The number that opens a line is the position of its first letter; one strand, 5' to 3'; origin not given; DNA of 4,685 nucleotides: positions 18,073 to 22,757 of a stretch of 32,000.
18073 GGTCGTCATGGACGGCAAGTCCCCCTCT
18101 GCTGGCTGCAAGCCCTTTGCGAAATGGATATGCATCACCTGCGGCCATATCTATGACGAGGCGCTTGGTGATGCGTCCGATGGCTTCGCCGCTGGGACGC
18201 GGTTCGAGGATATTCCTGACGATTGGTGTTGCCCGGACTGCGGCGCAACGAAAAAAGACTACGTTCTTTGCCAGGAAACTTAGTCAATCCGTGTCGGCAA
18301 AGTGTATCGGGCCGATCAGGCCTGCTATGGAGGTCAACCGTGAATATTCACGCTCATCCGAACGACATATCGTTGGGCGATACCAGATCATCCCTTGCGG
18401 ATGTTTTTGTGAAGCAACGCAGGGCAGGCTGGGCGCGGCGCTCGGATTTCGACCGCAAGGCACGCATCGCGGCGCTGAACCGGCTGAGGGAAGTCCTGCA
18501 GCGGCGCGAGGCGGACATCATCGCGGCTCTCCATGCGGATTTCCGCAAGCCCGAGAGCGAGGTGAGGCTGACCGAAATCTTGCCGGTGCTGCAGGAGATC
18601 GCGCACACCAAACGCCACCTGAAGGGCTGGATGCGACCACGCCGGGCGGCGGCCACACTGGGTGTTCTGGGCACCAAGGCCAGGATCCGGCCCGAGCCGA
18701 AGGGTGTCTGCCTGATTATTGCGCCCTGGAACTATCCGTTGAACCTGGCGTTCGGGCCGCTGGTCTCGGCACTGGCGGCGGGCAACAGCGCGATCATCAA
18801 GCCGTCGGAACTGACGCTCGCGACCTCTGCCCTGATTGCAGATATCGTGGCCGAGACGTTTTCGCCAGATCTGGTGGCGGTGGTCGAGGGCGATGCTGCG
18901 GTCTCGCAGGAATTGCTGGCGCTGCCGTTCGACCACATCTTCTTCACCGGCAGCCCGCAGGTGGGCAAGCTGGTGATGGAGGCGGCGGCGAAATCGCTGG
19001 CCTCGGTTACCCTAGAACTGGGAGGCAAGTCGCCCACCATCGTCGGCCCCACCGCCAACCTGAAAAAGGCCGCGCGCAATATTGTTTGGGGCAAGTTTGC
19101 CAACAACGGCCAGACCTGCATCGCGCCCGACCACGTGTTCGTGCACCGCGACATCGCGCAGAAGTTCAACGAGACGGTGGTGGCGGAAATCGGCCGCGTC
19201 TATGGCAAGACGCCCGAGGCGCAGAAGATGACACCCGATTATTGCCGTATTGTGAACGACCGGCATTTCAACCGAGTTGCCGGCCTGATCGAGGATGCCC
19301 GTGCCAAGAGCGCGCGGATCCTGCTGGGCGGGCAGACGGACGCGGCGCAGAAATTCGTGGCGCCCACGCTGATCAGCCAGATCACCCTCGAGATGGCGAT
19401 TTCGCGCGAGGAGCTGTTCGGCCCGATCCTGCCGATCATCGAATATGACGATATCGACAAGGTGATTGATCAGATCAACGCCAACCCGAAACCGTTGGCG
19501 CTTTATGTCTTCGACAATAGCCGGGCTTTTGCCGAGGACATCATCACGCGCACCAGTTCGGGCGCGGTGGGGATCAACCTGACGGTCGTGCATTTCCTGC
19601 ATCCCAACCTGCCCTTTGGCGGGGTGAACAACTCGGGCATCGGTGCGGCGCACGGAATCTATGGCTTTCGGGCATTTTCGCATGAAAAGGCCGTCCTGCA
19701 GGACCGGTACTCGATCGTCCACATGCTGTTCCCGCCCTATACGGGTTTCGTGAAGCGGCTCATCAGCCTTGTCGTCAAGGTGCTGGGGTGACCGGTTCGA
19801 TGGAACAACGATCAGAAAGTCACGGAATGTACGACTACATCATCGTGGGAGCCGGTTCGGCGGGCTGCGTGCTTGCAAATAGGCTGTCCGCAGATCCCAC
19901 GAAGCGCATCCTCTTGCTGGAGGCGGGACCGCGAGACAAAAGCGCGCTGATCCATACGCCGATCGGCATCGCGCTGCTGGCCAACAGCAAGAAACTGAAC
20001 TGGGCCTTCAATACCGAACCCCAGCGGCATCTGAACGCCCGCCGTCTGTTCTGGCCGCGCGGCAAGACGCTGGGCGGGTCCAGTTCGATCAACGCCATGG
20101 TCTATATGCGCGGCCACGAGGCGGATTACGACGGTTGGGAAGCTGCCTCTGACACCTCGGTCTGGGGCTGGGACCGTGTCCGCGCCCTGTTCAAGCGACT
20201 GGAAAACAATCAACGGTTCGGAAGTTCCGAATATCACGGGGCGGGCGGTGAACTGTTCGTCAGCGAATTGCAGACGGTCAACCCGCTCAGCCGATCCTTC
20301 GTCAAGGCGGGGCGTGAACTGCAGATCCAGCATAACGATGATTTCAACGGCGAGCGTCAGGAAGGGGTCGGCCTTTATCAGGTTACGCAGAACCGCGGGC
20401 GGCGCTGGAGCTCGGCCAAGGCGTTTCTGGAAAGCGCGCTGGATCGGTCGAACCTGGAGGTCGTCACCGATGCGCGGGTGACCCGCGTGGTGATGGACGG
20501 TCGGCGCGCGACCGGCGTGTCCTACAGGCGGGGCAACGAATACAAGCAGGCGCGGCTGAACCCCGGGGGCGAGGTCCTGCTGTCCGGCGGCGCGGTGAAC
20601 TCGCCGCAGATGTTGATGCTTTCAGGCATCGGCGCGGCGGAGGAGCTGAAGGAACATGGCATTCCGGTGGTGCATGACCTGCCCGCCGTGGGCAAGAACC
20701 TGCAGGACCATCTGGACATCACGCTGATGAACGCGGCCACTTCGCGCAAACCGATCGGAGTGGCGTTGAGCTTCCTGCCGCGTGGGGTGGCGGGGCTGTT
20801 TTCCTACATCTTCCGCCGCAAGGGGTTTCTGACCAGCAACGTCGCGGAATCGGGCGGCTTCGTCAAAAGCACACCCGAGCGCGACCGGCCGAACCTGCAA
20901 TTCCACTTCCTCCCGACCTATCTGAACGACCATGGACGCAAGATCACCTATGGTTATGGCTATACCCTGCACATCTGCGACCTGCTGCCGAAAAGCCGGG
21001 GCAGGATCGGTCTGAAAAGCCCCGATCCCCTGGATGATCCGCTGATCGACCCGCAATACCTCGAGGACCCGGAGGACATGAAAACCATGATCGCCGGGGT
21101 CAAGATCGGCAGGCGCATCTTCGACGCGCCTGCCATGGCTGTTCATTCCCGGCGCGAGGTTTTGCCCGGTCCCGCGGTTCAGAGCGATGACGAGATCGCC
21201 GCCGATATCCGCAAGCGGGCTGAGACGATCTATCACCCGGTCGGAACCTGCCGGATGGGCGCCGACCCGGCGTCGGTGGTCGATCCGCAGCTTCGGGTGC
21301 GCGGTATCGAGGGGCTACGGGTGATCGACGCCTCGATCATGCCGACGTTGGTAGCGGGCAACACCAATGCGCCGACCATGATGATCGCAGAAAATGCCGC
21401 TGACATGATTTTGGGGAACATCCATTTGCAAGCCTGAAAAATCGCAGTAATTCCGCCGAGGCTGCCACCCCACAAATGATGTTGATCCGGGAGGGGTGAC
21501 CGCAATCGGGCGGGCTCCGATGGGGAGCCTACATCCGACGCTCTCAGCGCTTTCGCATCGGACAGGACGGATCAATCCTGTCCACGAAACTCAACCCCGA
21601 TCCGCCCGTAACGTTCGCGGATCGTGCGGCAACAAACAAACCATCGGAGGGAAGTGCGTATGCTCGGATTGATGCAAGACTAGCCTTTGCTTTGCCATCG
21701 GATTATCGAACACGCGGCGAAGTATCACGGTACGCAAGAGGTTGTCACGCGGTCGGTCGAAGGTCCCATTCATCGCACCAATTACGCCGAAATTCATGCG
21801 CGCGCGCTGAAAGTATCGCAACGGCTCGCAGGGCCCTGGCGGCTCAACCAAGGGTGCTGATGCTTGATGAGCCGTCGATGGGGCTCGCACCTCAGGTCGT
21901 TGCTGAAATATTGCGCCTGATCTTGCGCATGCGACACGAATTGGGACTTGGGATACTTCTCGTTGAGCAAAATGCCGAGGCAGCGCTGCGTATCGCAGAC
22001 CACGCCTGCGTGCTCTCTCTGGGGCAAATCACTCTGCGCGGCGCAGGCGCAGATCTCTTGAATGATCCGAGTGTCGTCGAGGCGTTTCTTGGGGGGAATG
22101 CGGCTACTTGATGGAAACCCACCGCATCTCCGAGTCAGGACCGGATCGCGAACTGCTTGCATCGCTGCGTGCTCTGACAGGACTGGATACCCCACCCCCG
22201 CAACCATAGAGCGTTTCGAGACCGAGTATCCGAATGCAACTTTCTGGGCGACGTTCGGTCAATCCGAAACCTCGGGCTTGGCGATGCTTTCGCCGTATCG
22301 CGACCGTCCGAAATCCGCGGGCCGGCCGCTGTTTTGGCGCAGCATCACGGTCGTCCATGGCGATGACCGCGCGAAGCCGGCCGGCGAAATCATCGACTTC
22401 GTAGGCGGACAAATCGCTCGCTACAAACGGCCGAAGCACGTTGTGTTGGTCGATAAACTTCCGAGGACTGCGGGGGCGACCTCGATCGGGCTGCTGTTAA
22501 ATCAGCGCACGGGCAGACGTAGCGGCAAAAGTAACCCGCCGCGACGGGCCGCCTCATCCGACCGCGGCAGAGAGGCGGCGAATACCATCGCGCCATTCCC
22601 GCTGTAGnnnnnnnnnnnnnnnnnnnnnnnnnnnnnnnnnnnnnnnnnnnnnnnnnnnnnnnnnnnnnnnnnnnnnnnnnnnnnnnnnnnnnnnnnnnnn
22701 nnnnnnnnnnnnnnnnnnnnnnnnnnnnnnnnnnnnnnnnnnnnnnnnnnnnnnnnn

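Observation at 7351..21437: Two mechanistically unrelated hydrocarbon monooxygenases (copper CuMMO and di-iron AlkB) in one 14-kb neighbourhood with one set of downstream dehydrogenases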

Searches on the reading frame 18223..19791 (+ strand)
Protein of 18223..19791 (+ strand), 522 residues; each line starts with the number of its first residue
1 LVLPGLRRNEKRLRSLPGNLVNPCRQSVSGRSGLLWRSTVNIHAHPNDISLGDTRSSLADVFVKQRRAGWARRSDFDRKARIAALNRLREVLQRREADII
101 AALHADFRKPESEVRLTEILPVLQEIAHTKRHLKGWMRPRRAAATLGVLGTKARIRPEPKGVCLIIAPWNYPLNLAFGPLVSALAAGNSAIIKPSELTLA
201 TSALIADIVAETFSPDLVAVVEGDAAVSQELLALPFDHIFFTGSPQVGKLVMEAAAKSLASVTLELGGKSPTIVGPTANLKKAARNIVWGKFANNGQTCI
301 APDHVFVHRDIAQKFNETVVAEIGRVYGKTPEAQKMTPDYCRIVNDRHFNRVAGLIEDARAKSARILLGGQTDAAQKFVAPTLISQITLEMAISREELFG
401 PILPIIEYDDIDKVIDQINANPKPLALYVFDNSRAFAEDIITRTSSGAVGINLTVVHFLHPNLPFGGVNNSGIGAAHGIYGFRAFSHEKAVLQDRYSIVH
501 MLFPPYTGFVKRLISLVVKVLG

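Call 3: search_protein_families(library=pfam, proteins=[window:18223-19791:+])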
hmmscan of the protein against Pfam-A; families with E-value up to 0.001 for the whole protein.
window:18223-19791:+ (522 aa): 2 families
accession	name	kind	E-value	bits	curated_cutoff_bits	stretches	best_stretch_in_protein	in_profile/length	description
PF00171.27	Aldedh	-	1.6e-95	320.8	23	1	66-491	38-461/461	Aldehyde dehydrogenase family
PF05893.19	LuxC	-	4.8e-06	26.1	21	1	158-356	87-292/401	Acyl-CoA reductase (LuxC)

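Call 18: search_protein_families(library=ncbifam, proteins=[window:18223-19791:+])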
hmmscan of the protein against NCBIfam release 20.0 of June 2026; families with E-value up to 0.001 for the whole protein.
window:18223-19791:+ (522 aa): 43 families (the best 25 are shown)
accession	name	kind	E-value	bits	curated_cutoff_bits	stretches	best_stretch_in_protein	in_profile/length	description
NF045701.1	BenzalDHMdlD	equivalog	2e-120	402.4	550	1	57-491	8-432/436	NAD(P)-dependent benzaldehyde dehydrogenase MdlD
NF006916.0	PRK09407.1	equivalog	2.4e-80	270.7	521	1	62-500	62-499/526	succinic semialdehyde dehydrogenase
NF010000.0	PRK13473.1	subfamily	5.6e-68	229.7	615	1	63-493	45-472/475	aminobutyraldehyde dehydrogenase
NF045736.1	PaDhStyDRhodo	equivalog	8.5e-68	229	800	1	76-491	60-475/479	phenylacetaldehyde dehydrogenase StyD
NF009725.0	PRK13252.1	equivalog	3.6e-67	226.9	593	1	67-492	57-478/488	betaine-aldehyde dehydrogenase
TIGR01804.1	BADH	equivalog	9.8e-66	222.1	668.6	1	68-489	49-467/467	betaine-aldehyde dehydrogenase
TIGR01780.1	SSADH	subfamily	5.2e-63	213.5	646.35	1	158-485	116-444/448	succinate-semialdehyde dehydrogenase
NF045735.1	PaDhStyDPseudo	equivalog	3.3e-57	194.2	850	1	151-491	138-479/483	phenylacetaldehyde dehydrogenase StyD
TIGR02299.1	HpaE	equivalog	5e-57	193.6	638.35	1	158-491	134-474/488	5-carboxymethyl-2-hydroxymuconate semialdehyde dehydrogenase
NF040648.1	lactal_redase_Meth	equivalog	1.1e-56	192.9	650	1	79-490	55-459/463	lactaldehyde dehydrogenase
TIGR04284.1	aldehy_Rv0768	hypoth_equivalog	4.9e-54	184.1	775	1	77-491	58-476/480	aldehyde dehydrogenase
TIGR03216.1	OH_muco_semi_DH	equivalog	8.2e-54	183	693.25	1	72-491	52-477/481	2-hydroxymuconic semialdehyde dehydrogenase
NF006915.0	PRK09406.1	equivalog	3.6e-53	181.1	730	1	72-491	40-454/457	NADP-dependent succinic semialdehyde dehydrogenase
NF052305.1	DioxValDhHalo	equivalog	3.1e-52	178.1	750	1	83-472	69-458/483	2,5-dioxovalerate dehydrogenase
NF007497.0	PRK10090.1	equivalog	5.6e-51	173.8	500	1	160-490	143-474/480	aldehyde dehydrogenase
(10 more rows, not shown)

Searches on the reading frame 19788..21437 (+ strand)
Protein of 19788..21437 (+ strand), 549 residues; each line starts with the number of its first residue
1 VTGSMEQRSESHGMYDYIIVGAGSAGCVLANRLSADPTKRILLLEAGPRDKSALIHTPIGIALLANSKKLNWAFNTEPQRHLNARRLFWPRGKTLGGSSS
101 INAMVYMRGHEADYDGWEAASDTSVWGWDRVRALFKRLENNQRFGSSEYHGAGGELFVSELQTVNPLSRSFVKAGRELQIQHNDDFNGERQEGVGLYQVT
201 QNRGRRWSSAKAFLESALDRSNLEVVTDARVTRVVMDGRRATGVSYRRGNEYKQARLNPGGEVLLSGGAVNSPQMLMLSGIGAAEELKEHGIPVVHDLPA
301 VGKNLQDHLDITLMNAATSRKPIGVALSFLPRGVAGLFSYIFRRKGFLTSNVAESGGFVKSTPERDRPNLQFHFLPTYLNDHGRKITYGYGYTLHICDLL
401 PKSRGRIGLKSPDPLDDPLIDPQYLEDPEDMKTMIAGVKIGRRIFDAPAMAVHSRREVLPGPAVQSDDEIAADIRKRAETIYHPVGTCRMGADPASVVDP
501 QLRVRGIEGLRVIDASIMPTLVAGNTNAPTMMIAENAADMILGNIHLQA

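Call 4: search_protein_families(library=pfam, proteins=[window:19788-21437:+])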
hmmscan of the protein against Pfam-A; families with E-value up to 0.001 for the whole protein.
window:19788-21437:+ (549 aa): 5 families
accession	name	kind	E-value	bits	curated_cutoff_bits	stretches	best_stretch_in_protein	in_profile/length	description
PF00732.25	GMC_oxred_N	-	3e-58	197.6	23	1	15-309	1-217/218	GMC oxidoreductase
PF05199.19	GMC_oxred_C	-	1.6e-44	152.3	24.6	1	401-534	1-139/139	GMC oxidoreductase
PF13450.12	NAD_binding_8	-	0.00019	22.1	21.9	0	19-49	1-30/68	NAD(P)-binding Rossmann-like domain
PF00890.30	FAD_binding_2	-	0.00039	20.2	20.4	0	16-55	1-39/414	FAD binding domain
PF05834.18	Lycopene_cycl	-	0.00044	19.9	23.4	1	16-49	1-35/380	Lycopene cyclase protein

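Call 18: search_protein_families(library=ncbifam, proteins=[window:19788-21437:+])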
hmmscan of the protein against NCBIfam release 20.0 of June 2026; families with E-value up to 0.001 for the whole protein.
window:19788-21437:+ (549 aa): 8 families
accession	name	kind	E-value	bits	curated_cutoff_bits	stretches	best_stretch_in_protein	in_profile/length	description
NF002550.0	PRK02106.1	subfamily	2.5e-191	637.1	605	1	14-547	5-539/563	choline dehydrogenase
TIGR01810.1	betA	equivalog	1.9e-163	544.9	732.1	1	16-544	1-529/532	choline dehydrogenase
TIGR03970.1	mycofact_MftG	equivalog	1.6e-91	307.8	387.45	2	16-316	2-299/487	mycofactocin dehydrogenase MftG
TIGR04542.1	GMC_mycofac_2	equivalog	2.7e-48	165.1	400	2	16-296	1-254/425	mycofactocin system GMC family oxidoreductase MftG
NF038210.1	GMC_mycofac_3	equivalog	3.4e-17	62.4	300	2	18-118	2-93/418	mycofactocin system GMC family oxidoreductase MftG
TIGR02462.1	pyranose_ox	equivalog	1.7e-06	27.2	544.9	0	206-304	210-313/548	pyranose oxidase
NF058674.1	CholsOxChoxAB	equivalog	7.3e-06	24.7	850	0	437-540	432-531/535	cholesterol oxidase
TIGR00031.1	UDP-GALP_mutase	equivalog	0.00041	19.4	303.75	1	14-45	1-31/378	UDP-galactopyranose mutase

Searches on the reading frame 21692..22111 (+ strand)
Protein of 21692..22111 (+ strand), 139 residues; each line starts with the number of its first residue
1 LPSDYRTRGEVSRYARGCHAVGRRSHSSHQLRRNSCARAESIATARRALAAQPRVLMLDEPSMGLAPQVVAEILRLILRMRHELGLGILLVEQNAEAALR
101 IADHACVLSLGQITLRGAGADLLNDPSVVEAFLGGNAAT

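Call 17: search_protein_families(library=pfam, max_evalue=0.01, proteins=[window:21692-22111:+])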
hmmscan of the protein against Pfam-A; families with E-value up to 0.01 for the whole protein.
window:21692-22111:+ (139 aa): 1 family
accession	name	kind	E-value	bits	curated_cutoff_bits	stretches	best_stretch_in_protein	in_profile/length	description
PF13304.12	AAA_21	-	0.0054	17.3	27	1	50-80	255-286/304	AAA domain, putative AbiEii toxin, Type IV TA system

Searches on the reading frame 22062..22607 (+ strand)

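Call 17: search_protein_families(library=pfam, max_evalue=0.01, proteins=[window:22062-22607:+])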
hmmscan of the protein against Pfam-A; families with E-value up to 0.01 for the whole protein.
window:22062-22607:+ (181 aa): 2 families
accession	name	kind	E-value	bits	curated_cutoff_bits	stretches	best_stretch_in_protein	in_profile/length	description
PF13193.12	AMP-binding_C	-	6.4e-05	24.2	24.5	1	106-137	42-73/76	AMP-binding enzyme C-terminal domain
PF00501.34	AMP-binding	-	7.5e-05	22.1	29.9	1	45-109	299-368/384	AMP-binding enzyme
